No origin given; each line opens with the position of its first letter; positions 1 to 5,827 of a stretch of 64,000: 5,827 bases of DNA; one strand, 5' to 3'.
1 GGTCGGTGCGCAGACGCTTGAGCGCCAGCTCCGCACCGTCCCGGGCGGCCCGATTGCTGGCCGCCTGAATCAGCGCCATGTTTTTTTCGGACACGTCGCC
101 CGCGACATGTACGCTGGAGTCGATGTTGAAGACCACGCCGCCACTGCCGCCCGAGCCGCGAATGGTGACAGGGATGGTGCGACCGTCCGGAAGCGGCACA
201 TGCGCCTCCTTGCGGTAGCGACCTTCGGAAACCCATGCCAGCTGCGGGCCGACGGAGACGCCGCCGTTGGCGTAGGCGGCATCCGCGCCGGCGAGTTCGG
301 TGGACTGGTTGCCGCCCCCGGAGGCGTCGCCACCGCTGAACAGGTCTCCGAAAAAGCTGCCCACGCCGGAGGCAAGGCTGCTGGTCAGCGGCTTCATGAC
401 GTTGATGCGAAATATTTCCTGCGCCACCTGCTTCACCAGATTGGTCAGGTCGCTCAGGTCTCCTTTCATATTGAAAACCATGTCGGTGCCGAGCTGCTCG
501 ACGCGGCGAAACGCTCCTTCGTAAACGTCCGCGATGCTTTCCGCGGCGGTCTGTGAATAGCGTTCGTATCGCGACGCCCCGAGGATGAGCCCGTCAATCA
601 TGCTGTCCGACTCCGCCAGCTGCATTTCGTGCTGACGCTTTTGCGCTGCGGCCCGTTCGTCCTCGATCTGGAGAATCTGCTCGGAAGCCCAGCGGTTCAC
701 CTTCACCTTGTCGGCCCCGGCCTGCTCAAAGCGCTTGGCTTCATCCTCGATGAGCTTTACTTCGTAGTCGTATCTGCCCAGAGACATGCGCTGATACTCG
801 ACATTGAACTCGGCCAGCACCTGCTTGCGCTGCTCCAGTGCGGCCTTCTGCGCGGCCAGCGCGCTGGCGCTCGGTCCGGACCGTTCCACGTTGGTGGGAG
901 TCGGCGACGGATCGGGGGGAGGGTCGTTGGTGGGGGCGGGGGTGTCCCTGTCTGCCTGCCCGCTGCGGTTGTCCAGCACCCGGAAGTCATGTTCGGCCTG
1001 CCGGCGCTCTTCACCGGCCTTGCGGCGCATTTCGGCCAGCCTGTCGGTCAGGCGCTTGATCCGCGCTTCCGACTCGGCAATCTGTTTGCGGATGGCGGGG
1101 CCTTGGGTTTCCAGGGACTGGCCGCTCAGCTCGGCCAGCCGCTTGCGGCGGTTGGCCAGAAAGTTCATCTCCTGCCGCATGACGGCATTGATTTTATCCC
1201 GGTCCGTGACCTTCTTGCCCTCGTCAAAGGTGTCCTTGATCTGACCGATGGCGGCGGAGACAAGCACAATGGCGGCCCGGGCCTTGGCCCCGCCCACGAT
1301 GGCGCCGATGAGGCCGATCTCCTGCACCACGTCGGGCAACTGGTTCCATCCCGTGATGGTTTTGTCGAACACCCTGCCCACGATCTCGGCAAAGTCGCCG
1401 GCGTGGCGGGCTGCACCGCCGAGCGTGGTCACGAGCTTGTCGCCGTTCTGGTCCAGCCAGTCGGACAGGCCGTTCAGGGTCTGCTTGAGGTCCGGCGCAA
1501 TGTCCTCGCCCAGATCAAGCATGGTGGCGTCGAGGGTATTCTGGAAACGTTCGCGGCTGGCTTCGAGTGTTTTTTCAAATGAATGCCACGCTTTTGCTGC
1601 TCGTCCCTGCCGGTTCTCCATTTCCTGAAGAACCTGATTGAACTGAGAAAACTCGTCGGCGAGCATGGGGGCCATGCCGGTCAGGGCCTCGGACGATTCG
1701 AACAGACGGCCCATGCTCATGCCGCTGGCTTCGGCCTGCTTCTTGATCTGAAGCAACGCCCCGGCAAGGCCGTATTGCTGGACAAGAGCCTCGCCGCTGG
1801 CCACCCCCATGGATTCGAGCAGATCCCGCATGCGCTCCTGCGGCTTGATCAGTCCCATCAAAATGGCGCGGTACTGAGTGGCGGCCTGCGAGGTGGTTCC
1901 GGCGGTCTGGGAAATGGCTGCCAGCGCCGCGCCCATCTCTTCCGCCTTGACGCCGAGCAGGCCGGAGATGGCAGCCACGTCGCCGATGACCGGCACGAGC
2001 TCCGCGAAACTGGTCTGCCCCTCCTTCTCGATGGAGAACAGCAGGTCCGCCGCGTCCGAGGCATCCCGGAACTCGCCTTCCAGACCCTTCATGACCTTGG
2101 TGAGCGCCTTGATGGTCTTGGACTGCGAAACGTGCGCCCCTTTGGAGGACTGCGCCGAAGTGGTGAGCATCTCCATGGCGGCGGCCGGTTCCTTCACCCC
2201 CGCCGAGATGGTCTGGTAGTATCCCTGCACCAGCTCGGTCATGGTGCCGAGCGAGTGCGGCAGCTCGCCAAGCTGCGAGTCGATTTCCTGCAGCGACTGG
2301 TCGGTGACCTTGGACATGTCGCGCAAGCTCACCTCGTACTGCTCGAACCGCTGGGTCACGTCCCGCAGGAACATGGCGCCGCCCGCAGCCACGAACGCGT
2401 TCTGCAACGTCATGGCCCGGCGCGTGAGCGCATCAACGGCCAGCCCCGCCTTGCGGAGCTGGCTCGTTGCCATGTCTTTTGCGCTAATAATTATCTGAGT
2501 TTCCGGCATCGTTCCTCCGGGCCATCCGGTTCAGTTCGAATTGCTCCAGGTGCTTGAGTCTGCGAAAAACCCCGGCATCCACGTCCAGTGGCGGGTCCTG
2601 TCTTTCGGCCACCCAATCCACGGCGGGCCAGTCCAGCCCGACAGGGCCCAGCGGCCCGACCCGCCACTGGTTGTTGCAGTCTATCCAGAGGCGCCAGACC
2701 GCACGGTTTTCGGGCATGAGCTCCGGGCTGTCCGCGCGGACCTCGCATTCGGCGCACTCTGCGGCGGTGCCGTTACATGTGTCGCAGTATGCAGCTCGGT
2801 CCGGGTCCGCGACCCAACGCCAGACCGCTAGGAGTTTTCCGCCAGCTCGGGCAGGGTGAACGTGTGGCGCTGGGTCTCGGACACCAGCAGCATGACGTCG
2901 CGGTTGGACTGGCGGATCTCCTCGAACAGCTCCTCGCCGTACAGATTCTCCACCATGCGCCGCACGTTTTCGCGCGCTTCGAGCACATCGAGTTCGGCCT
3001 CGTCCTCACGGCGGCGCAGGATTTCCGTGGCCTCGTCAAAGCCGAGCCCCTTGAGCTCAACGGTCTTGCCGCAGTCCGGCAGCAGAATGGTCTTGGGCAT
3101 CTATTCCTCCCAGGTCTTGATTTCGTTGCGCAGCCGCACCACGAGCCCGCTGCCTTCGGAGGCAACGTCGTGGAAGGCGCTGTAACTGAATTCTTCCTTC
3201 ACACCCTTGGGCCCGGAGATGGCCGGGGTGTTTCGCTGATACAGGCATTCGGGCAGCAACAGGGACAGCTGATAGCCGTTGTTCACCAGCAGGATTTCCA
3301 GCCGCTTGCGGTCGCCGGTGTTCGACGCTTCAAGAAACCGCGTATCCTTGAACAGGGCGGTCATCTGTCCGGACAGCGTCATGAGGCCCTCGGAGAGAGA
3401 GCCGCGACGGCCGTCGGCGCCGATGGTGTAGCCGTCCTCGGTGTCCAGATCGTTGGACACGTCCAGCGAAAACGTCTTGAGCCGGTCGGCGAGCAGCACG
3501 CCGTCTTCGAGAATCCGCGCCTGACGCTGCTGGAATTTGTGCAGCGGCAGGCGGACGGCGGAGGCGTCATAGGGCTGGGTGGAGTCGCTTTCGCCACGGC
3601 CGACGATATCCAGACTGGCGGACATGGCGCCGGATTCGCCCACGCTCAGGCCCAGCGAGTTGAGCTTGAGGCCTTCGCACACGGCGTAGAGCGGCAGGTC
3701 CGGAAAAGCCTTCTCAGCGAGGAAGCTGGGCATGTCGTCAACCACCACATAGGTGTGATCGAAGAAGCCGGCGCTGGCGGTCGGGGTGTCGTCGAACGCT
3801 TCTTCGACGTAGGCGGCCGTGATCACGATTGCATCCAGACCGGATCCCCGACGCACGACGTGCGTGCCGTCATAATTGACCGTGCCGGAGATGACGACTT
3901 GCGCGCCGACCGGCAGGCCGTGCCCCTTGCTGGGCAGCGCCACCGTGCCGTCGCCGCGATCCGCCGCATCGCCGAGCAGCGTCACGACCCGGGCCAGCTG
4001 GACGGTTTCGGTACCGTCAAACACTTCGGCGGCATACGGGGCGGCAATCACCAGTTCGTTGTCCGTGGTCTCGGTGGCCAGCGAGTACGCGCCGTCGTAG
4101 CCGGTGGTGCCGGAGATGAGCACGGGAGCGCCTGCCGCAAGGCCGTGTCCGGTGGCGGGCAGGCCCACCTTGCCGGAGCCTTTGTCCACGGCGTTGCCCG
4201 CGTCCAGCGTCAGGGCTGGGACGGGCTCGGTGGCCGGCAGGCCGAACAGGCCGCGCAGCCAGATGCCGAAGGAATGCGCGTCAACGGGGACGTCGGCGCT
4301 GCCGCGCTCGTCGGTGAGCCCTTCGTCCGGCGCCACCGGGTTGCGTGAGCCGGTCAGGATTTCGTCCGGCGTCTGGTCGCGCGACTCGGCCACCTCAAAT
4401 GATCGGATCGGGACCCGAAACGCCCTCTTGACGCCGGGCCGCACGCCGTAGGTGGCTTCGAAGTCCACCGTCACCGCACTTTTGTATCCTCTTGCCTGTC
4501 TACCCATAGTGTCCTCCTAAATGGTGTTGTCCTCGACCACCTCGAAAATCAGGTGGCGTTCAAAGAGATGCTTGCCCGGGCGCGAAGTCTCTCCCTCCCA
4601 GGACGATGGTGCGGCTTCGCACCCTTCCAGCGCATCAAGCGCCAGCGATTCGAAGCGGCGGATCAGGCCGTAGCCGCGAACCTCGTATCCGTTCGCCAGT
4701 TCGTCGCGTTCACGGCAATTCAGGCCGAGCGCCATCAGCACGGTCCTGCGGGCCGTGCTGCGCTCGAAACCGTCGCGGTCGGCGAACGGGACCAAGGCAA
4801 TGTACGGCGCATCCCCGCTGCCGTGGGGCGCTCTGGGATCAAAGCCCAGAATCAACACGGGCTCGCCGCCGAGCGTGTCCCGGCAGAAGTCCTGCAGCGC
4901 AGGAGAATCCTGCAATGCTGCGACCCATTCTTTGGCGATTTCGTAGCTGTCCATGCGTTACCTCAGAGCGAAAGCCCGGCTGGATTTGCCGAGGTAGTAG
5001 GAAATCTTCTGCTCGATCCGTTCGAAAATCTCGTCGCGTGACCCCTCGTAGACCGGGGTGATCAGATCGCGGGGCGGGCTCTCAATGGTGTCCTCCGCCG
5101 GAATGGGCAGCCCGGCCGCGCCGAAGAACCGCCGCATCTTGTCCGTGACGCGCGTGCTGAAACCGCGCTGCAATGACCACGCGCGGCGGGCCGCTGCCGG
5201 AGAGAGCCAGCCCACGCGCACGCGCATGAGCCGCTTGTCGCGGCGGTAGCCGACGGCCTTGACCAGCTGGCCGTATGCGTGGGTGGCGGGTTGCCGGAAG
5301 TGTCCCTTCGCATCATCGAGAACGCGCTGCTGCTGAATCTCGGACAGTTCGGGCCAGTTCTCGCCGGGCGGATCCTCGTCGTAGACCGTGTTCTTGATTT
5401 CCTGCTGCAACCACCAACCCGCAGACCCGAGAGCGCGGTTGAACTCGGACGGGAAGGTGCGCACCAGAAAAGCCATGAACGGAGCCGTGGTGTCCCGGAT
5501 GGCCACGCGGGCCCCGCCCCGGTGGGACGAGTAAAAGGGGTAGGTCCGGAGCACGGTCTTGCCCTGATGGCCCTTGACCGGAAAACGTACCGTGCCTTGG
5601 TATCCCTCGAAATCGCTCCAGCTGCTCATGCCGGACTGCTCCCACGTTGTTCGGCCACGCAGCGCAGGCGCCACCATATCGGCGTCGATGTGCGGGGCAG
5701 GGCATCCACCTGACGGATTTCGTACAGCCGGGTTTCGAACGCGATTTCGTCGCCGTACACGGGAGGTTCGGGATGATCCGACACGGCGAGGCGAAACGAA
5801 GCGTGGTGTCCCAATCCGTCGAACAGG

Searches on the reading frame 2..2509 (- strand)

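Call 71: search_protein_families(library=phrogs, proteins=[window:2-2509:-], max_evalue=0.0001)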
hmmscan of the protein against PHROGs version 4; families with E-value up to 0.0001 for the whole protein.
window:2-2509:- (836 aa): 14 families
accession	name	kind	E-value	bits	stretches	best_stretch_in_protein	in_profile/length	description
phrog_23013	-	tail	3.8e-31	108.7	1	90-354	174-437/1379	tail length tape measure protein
phrog_991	-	tail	4e-29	101.9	1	8-425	219-667/1966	tail length tape measure protein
phrog_1533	-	tail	8.5e-20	70.9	1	40-382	238-603/1688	tail length tape measure protein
phrog_28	-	tail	1.8e-17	64.2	1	15-766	228-959/1228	tail length tape measure protein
phrog_1272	-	tail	4.9e-17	62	1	15-421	217-628/1606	tail length tape measure protein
phrog_1292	-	tail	2.7e-12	46.2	1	744-822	1415-1495/1523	tail length tape measure protein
phrog_20313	-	unknown function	8.6e-11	42.1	1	744-829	372-457/478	-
phrog_167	-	tail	8.7e-11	41.3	1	18-424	258-624/1555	tail length tape measure protein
phrog_4704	-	tail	4.1e-10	40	1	90-354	258-527/625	tail length tape measure protein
phrog_28775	-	tail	1.9e-09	37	1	53-396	59-398/1303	tail length tape measure protein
phrog_36688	-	tail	5.6e-08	31.7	1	26-361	50-399/1600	tail length tape measure protein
phrog_38390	-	tail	6.2e-08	32.2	1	136-334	144-339/1029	tail length tape measure protein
phrog_5448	-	tail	8.1e-07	27.3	1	114-311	364-553/3103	tail length tape measure protein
phrog_5218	-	unknown function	2.1e-06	27.1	0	16-401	187-642/1599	-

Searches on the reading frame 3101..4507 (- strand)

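Call 16: search_protein_families(library=phrogs, proteins=[window:3101-4507:-], max_evalue=0.00001)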
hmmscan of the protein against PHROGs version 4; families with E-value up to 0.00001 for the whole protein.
window:3101-4507:- (468 aa): 1 family
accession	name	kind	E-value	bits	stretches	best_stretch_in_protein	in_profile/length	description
phrog_290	-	tail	3.5e-34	119.8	1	4-449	13-321/411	minor tail protein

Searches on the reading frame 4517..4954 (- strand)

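Call 71: search_protein_families(library=phrogs, proteins=[window:4517-4954:-], max_evalue=0.0001)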
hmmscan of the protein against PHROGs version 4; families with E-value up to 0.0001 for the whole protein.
window:4517-4954:- (145 aa): 1 family
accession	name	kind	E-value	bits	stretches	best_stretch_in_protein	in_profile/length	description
phrog_17431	-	unknown function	2.2e-09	38.2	1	5-82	9-85/157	-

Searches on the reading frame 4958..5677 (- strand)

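Call 16: search_protein_families(library=phrogs, proteins=[window:4958-5677:-], max_evalue=0.00001)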
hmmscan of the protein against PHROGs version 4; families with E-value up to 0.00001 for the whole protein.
window:4958-5677:- (239 aa): 1 family
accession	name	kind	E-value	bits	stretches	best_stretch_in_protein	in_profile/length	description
phrog_222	-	connector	1.4e-06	29.2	0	57-133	5-82/276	tail completion or Neck1 protein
